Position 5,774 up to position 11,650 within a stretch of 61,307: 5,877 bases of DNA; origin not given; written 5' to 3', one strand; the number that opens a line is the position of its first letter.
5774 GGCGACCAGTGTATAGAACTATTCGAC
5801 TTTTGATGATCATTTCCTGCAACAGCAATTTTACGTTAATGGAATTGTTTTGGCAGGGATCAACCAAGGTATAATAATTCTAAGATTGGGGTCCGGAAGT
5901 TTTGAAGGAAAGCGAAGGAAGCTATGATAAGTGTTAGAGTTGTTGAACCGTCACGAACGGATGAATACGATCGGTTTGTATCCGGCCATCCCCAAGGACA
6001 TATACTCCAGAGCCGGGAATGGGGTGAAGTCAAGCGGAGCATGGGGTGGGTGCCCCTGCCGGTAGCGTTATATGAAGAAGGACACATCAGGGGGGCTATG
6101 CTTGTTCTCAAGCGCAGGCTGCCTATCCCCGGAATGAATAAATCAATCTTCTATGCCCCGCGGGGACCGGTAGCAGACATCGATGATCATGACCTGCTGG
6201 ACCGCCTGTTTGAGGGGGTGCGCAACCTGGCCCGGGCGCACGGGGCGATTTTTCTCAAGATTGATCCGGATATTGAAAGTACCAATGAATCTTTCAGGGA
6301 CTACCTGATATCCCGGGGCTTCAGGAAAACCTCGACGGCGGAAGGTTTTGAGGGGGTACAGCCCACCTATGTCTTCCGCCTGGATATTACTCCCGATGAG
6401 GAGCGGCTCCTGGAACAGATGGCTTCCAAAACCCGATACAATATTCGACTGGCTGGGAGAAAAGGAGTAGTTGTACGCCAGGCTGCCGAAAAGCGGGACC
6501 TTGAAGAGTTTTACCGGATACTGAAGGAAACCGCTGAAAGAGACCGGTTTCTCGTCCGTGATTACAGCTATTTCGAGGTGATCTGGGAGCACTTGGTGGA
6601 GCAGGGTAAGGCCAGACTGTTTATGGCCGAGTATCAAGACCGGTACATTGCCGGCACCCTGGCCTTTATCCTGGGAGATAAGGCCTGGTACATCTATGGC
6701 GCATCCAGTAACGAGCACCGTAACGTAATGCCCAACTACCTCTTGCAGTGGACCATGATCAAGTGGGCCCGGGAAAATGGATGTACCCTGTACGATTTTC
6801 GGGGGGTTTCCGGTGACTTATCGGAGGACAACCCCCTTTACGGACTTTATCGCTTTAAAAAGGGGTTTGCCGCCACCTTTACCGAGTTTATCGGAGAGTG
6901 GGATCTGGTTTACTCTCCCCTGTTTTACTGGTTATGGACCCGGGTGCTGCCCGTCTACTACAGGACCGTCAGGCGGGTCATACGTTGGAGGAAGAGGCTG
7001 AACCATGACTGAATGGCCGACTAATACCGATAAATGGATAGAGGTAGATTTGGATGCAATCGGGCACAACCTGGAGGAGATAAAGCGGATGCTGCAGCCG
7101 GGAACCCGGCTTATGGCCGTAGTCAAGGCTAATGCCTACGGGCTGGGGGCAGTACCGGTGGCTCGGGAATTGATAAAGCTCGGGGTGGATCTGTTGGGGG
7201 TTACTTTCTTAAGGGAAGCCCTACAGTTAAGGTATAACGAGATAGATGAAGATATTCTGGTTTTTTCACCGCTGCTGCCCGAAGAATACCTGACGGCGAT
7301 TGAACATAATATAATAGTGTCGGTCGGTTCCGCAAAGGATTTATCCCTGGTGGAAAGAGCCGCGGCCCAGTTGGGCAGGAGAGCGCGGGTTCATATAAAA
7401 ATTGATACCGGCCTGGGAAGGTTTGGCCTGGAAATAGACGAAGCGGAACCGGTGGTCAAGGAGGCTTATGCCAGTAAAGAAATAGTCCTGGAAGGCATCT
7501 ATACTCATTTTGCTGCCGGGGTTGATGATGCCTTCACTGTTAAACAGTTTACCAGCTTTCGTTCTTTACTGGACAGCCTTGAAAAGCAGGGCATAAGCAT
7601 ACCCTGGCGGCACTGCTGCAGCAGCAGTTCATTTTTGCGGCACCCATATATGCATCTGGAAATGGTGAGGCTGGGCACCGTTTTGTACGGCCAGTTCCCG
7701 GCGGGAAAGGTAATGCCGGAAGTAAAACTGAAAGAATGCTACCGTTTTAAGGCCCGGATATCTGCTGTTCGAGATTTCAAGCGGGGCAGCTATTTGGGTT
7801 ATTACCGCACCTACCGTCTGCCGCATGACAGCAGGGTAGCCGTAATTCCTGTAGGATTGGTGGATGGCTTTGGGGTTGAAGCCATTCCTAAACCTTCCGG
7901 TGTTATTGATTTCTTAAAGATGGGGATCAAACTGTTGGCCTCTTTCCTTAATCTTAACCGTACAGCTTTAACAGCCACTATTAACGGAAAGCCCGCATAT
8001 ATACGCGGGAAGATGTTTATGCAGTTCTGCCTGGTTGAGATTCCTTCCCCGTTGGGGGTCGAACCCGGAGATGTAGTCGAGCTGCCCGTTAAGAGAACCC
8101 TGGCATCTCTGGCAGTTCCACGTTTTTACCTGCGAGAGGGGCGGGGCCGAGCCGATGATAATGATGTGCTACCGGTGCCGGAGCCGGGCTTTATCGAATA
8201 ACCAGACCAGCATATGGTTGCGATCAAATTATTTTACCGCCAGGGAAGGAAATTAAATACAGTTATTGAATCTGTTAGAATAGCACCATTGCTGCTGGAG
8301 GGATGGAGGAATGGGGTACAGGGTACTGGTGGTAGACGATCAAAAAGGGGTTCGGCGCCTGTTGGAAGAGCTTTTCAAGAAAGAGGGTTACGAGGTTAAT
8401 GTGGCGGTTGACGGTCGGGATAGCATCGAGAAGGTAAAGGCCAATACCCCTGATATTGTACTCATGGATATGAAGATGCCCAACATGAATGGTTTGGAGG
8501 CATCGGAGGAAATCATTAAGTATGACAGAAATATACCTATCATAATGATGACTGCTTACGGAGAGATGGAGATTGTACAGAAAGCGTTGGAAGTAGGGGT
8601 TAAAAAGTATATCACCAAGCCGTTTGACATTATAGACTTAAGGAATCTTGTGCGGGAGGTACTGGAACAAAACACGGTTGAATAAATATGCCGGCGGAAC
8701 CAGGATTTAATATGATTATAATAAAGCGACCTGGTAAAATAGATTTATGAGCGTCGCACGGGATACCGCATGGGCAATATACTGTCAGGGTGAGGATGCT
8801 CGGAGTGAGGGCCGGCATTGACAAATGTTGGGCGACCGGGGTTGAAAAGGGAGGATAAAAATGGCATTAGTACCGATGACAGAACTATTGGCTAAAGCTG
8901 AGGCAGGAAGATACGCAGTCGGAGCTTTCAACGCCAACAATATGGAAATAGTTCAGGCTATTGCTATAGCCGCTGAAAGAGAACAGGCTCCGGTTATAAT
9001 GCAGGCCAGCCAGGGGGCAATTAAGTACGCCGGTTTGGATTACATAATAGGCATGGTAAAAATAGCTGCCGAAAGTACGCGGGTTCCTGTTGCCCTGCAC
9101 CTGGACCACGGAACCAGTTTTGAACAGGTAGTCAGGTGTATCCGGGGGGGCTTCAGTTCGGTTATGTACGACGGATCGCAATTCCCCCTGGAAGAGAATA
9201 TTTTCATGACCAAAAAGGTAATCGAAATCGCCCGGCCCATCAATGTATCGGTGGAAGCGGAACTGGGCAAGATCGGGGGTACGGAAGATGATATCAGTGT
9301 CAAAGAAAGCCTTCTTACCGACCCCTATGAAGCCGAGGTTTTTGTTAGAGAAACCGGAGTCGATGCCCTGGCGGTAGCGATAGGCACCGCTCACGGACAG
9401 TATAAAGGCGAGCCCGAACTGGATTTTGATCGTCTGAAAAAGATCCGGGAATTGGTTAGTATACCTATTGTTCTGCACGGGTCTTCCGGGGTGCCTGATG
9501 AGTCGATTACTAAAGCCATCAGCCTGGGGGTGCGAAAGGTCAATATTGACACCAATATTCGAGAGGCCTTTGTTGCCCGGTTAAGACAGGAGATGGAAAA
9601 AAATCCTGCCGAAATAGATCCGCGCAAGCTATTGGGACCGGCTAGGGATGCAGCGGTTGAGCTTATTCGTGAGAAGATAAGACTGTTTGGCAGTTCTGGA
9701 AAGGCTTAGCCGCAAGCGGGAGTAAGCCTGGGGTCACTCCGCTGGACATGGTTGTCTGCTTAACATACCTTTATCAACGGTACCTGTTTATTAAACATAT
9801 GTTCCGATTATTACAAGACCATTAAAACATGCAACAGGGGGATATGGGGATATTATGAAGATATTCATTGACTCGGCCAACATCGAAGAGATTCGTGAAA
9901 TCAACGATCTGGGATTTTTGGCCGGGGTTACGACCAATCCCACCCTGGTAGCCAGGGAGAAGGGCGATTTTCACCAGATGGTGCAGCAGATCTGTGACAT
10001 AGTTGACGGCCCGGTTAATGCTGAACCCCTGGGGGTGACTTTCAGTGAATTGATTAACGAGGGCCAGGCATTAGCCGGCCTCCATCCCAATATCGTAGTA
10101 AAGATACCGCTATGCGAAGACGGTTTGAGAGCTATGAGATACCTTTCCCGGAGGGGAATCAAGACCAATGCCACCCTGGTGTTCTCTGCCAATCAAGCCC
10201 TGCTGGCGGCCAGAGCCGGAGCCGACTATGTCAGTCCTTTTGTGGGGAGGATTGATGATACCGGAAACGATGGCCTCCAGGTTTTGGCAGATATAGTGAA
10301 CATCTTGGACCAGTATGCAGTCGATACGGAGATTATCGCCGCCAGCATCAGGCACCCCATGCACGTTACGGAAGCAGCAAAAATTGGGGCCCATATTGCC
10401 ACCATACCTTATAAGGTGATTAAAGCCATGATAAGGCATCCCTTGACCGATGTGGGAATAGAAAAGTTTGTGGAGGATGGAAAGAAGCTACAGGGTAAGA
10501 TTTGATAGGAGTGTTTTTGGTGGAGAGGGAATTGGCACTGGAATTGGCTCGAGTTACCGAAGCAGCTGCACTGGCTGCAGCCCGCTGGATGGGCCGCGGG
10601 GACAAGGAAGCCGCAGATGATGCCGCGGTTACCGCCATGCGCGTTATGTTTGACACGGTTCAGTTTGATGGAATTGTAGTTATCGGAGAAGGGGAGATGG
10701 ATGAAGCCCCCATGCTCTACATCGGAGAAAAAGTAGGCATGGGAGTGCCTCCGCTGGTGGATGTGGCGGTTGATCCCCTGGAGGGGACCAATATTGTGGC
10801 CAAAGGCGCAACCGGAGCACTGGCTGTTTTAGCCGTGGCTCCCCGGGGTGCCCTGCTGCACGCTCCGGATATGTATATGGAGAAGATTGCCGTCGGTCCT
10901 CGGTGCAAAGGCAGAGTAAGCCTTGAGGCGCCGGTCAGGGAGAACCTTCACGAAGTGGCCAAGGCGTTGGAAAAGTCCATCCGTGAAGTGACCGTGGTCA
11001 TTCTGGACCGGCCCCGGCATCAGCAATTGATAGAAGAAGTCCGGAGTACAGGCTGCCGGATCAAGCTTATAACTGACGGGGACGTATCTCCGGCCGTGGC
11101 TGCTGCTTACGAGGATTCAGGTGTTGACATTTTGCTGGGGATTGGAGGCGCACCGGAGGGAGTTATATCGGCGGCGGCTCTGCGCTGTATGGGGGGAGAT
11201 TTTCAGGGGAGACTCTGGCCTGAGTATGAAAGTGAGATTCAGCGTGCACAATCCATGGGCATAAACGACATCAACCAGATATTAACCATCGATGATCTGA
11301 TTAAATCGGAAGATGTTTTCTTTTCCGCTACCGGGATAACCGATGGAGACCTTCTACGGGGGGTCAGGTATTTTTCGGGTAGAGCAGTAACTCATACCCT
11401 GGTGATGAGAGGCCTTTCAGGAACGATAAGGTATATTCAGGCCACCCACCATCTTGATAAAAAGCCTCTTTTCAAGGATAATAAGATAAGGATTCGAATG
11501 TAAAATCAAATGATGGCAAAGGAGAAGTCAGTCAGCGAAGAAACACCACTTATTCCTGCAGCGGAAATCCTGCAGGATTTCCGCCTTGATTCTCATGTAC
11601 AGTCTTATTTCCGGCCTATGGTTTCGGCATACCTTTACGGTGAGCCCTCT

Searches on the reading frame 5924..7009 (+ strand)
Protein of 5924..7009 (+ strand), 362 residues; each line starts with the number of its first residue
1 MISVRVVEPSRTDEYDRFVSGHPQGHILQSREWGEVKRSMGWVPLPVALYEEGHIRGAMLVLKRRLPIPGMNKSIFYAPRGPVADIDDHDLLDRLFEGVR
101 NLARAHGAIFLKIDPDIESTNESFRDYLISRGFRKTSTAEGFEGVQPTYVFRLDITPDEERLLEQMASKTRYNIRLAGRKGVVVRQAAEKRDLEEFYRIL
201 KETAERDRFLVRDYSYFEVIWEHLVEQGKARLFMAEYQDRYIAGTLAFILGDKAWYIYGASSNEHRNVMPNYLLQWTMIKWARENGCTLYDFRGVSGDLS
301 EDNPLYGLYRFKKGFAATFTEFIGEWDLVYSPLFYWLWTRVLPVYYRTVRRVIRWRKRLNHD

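Call 91: search_protein_families(library=pfam, proteins=[window:5924-7009:+], max_evalue=0.00001)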
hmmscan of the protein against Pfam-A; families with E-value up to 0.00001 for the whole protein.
window:5924-7009:+ (362 aa): 2 families
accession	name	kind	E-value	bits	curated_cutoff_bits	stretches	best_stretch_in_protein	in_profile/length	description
PF02388.22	FemAB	-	4.6e-64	217.2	24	2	13-235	4-236/406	FemAB family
PF13480.13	Acetyltransf_6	-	6.4e-19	69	22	1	169-294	6-136/143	Acetyltransferase (GNAT) domain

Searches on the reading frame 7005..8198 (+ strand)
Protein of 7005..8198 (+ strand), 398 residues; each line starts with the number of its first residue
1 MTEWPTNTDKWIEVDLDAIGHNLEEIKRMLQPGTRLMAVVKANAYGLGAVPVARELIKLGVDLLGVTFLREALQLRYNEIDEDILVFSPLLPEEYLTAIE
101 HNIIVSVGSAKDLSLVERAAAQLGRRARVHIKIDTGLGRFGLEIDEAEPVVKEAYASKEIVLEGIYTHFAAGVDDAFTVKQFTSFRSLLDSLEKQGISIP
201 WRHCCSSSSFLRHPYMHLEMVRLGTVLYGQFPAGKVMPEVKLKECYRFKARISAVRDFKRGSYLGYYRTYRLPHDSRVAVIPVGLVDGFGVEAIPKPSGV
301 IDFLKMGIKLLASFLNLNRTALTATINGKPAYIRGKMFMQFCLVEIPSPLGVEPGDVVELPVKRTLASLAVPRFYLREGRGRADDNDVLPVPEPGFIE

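Call 91: search_protein_families(library=pfam, proteins=[window:7005-8198:+], max_evalue=0.00001)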
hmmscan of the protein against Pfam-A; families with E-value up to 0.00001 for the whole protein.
window:7005-8198:+ (398 aa): 2 families
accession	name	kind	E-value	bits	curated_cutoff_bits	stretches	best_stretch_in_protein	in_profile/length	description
PF01168.26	Ala_racemase_N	-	6.1e-65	219.4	24.1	1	14-230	1-218/220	Alanine racemase, N-terminal domain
PF00842.27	Ala_racemase_C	-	3.4e-12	46.5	25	1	247-290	3-46/127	Alanine racemase, C-terminal domain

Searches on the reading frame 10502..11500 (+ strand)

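Call 91: search_protein_families(library=pfam, proteins=[window:10502-11500:+], max_evalue=0.00001)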
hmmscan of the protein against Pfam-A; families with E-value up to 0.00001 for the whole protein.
window:10502-11500:+ (333 aa): 1 family
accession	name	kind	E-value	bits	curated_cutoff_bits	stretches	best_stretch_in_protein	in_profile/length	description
PF03320.18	FBPase_glpX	-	2e-148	493.8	27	1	9-316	1-307/307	Bacterial fructose-1,6-bisphosphatase, glpX-encoded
